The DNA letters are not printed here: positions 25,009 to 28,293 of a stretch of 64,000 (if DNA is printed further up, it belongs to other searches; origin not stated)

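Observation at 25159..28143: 994-aa single-gene conflict system: Zn-ribbon + archaeo-eukaryotic primase + DExH helicase + PLD nuclease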

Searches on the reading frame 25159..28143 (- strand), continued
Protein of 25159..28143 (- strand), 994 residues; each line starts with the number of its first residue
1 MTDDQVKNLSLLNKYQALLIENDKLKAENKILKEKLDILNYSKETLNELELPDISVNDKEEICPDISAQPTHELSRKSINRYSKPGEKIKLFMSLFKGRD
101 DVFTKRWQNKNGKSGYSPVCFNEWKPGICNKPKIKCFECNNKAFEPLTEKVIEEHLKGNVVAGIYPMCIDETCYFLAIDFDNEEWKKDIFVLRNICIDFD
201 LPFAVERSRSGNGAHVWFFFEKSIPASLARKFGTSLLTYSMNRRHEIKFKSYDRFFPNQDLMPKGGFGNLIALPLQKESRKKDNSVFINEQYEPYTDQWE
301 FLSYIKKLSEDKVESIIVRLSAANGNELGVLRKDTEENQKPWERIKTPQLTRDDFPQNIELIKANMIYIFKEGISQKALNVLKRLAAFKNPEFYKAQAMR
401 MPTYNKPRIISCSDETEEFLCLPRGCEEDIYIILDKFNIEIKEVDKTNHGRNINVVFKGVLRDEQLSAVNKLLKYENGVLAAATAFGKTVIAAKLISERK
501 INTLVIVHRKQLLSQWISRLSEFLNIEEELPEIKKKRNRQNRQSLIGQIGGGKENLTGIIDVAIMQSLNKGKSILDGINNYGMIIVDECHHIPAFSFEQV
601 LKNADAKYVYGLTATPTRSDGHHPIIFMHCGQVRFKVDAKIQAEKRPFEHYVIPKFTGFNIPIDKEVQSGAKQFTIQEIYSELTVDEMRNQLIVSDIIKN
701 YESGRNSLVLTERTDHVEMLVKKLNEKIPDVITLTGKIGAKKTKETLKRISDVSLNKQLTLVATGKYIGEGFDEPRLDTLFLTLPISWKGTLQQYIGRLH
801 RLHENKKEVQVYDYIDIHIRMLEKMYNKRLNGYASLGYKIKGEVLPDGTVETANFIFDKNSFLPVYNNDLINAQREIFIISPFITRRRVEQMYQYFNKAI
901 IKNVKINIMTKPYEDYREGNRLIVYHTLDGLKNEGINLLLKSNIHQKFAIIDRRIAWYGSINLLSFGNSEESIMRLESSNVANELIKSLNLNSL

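Call 72: predict_structure(alignment_id=A1)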
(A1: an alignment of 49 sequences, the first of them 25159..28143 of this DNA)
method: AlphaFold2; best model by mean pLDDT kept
length: 994 residues; sequences in the alignment: 49
mean_pLDDT: 75.0   pTM: 0.50
mean pLDDT of the five models: 75.0, 70.7, 70.2, 68.7, 66.5
residues with pLDDT >= 90: 229; 70-90: 471; 50-70: 142; < 50: 152
segments of 3 or more residues with pLDDT < 50: 40-76, 131-134, 245-253, 259-266, 324-348, 388-413, 534-541, 617-626, 664-671, 845-852, 992-994
pLDDT, mean of each block of 10 residues (from residue 1): 64 85 89 69 35 30 31 51 91 90 76 69 59 52 83 90 83 87 79 88 90 91 84 79 51 56 46 87 91 92 92 86 44 30 41 88 87 82 59 34 32 62 78 87 90 91 88 86 79 95 88 84 84 48 72 77 82 76 86 69 86 60 48 67 72 82 48 72 87 92 91 88 91 76 79 83 69 79 80 77 82 85 83 79 50 62 82 92 88 91 93 86 92 92 84 85 66 79 79 45
secondary structure, 60 per line:
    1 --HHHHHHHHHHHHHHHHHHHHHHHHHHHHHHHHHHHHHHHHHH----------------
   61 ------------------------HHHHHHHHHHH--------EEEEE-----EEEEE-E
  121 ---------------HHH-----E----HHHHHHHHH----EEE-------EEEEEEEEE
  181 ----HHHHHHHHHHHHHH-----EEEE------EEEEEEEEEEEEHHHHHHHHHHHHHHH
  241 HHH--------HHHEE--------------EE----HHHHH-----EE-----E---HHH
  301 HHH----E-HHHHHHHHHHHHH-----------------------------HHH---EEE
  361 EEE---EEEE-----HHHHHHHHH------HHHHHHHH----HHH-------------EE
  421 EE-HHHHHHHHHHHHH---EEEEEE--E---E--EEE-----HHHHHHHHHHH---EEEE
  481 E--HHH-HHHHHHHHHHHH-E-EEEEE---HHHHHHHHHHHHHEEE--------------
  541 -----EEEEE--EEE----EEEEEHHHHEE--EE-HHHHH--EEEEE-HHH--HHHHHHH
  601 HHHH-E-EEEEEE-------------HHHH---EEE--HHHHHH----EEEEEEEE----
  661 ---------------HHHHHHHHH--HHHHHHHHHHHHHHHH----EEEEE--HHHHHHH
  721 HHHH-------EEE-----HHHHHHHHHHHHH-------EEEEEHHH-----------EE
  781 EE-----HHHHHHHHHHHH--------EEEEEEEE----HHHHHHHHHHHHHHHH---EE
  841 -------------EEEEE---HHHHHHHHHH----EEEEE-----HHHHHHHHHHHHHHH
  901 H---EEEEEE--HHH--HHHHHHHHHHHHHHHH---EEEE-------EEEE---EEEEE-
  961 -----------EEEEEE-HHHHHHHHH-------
elements in order (helices of 4 or more, strands of 3 or more residues): H3-44 H85-95 E104-108 E114-118 H149-157 E162-164 E172-180 H185-198 E204-207 E214-225 H226-243 H277-281 H298-303 H310-322 E358-363 E367-370 H376-384 H391-398 E419-422 H424-436 E440-445 E455-457 H463-473 E477-481 H488-499 E503-507 H511-523 E524-526 E546-550 E553-555 E560-564 H565-568 H576-580 E583-587 H594-604 E608-613 H627-630 E634-636 H639-644 E649-656 H676-684 H687-702 E707-711 H714-724 E732-734 H740-752 E760-764 E779-782 H788-799 E808-815 H820-835 E854-858 H862-871 E876-880 H886-901 E905-910 H918-933 E937-940 E948-951 E955-959 E972-977 H979-987

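Call 75: fold_search(model_id=the predicted structure, library=pdb)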
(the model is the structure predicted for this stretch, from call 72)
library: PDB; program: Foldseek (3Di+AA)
matches with E <= 10: 1627; with E <= 0.001: 816
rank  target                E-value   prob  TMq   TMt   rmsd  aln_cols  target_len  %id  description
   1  2oca                  1.7e-19  1.00  0.22  0.40  20.0       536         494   18  The crystal structure of T4 UvsW (released 2007-10-16)
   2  6p4o_C                7.1e-18  1.00  0.25  0.50   9.3       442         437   22  Complex of XPB helicase with Bax1 endonuclease from Sulfurisphaera tokodaii at 3.15 Angstroms resolution (released 2020-06-03)
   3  6p4o_E                1.4e-17  1.00  0.25  0.50   9.9       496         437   20  Complex of XPB helicase with Bax1 endonuclease from Sulfurisphaera tokodaii at 3.15 Angstroms resolution (released 2020-06-03)
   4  6p4o_A                1.4e-17  1.00  0.25  0.49  10.4       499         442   20  Complex of XPB helicase with Bax1 endonuclease from Sulfurisphaera tokodaii at 3.15 Angstroms resolution (released 2020-06-03)
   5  8ebs_A                1.5e-17  1.00  0.35  0.55  17.7       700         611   13  Initial DNA-lesion (Cy5) binding by XPC and TFIIH (released 2023-04-19)
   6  5tnu_A                1.8e-17  1.00  0.19  0.39  22.1       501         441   20  S. tokodaii XPB II crystal structure at 3.0 Angstrom resolution (released 2017-11-01)
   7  8ebv_A                3.7e-17  1.00  0.35  0.54  18.1       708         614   13  Initial DNA-lesion (AP) binding by XPC and TFIIH complex 1 (released 2023-04-19)
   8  6p4w_A                5.8e-17  1.00  0.25  0.46  10.1       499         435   18  XPB helicase in a complex with truncated Bax1 from Sulfurisphaera tokodaii at 2.96 Angstrom resolution (released 2020-06-03)
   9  2fwr_A                3.4e-16  1.00  0.18  0.36  21.4       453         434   18  Structure of Archaeoglobus Fulgidis XPB (released 2006-04-18)
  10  9pd3_A                7.4e-16  1.00  0.36  0.55   6.7       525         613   15  NER dual incision complex - DuIS (released 2026-02-18)
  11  6nmi_A                9.3e-16  1.00  0.33  0.48  13.1       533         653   15  Cryo-EM structure of the human TFIIH core complex (released 2019-03-13)
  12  5of4_A                1.1e-15  1.00  0.32  0.58   7.0       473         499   15  The cryo-EM structure of human TFIIH (released 2017-09-13)
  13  7egc_6                1.2e-15  1.00  0.33  0.51   8.5       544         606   14  p53-bound TFIID-based holo PIC on HDM2 promoter (released 2021-05-12)
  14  7egb_6                1.2e-15  1.00  0.33  0.52  17.3       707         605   12  TFIID-based holo PIC on SCP promoter (released 2021-05-05)
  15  7o4k_7                1.2e-15  1.00  0.35  0.55   6.4       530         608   13  Yeast TFIIH in the contracted state within the pre-initiation complex (released 2021-06-16)
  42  7clg_B                4.9e-13  1.00  0.25  0.30  17.1       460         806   18  Crystal structure of the ATP-dependent restriction endonuclease SauUSI (released 2021-01-20)
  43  7nqf_B                7.1e-13  1.00  0.18  0.77   3.6       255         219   22  Prim-Pol Domain of CRISPR-associated Prim-Pol (CAPP) from Marinitoga sp. 1137 with dsDNA (released 2022-05-04)
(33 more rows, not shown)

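Call 83: search_protein_families(library=pfam, alignment_id=A3, max_evalue=0.00001)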
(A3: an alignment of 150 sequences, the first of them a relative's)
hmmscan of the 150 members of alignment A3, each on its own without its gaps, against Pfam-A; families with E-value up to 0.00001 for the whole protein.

A. member 1, L016:9288-9770:+ (161 aa): 1 family
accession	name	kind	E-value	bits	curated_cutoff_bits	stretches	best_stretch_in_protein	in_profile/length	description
PF05168.19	HEPN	-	6.8e-21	75.1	22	1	33-150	1-116/117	HEPN domain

B. families by the number of members that match (of 150 scanned): 150 families (the first 25 are shown)
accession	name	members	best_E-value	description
PF13173.12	AAA_14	13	1.4e-32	AAA domain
PF13635.12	DUF4143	11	2.2e-52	Domain of unknown function (DUF4143)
PF04326.19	SLFN_AlbA_2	5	4.8e-23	Schlafen, AlbA_2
PF01381.28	HTH_3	4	4e-15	Helix-turn-helix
PF02384.22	N6_Mtase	3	1.6e-96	N-6 DNA Methylase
PF13749.12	HATPase_c_4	3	9.4e-28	Putative ATP-dependent DNA helicase recG C-terminal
PF01637.24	ATPase_2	3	1.6e-26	ATPase domain predominantly from Archaea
PF18765.7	Polbeta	3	1.7e-16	Polymerase beta, Nucleotidyltransferase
PF13560.12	HTH_31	3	1e-13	Helix-turn-helix domain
PF01909.29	NTP_transf_2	3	1.1e-12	Nucleotidyltransferase domain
PF00271.37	Helicase_C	2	1.8e-25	Helicase conserved C-terminal domain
PF03008.20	DUF234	2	2.6e-22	Archaea bacterial proteins of unknown function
PF05016.21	ParE_toxin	2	3.4e-21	ParE toxin of type II toxin-antitoxin system, parDE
PF01609.27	DDE_Tnp_1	2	1.3e-19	Transposase DDE domain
PF07669.17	Eco57I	2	9.9e-15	Eco57I restriction-modification methylase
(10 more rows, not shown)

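Call 86: search_protein_families(library=padloc, alignment_id=A3, max_evalue=1e-8)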
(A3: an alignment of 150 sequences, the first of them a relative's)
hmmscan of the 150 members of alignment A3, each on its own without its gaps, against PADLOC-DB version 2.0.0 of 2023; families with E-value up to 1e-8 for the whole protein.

A. member 1, L016:9288-9770:+ (161 aa): 0 families

B. families by the number of members that match (of 150 scanned): 227 families (the first 25 are shown)
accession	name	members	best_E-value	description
PDLC04789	PDC-S01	13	1e-61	-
PDLC04787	PDC-S01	11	3.4e-148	-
PDLC04790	PDC-S01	11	4.1e-103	-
PDLC04786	PDC-S01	10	1.7e-150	-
PDLC04791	PDC-S01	9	2.7e-30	-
PDLC04792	PDC-S01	7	2.4e-120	-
PDLC04788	PDC-S01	7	1.6e-101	-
PDLC04134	mad2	5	1.2e-40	mads_2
PDLC02394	pAgo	4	3.9e-17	-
PDLC04984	PDC-S27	3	4.6e-205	-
PDLC04985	PDC-S27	3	1.4e-24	-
PDLC05053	PDC-S62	3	4.9e-21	-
PDLC02402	Aga_SIR2-PNTD1-PNTD2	3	1.7e-13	Class I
PDLC03335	MTase_II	3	2.9e-13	Type II methyltransferase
PDLC03267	MTase_II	2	3.1e-49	Type II methyltransferase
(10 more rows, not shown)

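Call 90: find_related_loci(query=A1, collection=viral_contigs, flank=8000)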
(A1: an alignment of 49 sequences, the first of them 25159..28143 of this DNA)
Query A1 (994 aa) in viral_contigs; peptide patterns used: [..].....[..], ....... (x = any residue, [..] = any of these).
600 stretches matched a pattern (row limit reached: there are more); 518 encode a relative of the query (tblastn E <= 1e-3); the best 80 are kept; 80 distinct loci.
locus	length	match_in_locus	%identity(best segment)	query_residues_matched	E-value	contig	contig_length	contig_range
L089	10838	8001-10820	47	42-985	0e+0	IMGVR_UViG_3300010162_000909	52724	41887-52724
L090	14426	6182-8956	46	57-986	0e+0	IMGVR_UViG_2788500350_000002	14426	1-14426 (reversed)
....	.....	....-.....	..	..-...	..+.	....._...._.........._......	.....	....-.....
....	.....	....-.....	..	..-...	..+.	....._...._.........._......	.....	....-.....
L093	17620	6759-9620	44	10-986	0e+0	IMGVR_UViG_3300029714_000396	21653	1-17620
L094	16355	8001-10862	44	10-986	0e+0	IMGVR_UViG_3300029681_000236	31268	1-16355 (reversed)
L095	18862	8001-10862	44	10-986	0e+0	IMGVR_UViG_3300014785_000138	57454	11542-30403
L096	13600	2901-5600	43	67-989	0e+0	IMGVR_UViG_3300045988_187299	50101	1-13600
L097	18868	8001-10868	42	1-986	0e+0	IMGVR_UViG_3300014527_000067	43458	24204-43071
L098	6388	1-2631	45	105-986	0e+0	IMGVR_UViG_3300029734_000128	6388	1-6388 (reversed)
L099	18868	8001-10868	42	1-986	0e+0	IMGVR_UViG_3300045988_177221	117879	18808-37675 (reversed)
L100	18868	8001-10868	42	1-986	0e+0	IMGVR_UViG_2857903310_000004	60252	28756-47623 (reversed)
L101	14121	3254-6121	42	1-986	0e+0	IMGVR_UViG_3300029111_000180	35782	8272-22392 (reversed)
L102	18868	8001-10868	42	1-986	0e+0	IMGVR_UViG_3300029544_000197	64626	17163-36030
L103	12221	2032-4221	44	87-840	0e+0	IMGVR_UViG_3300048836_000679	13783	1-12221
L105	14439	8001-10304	41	25-840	0e+0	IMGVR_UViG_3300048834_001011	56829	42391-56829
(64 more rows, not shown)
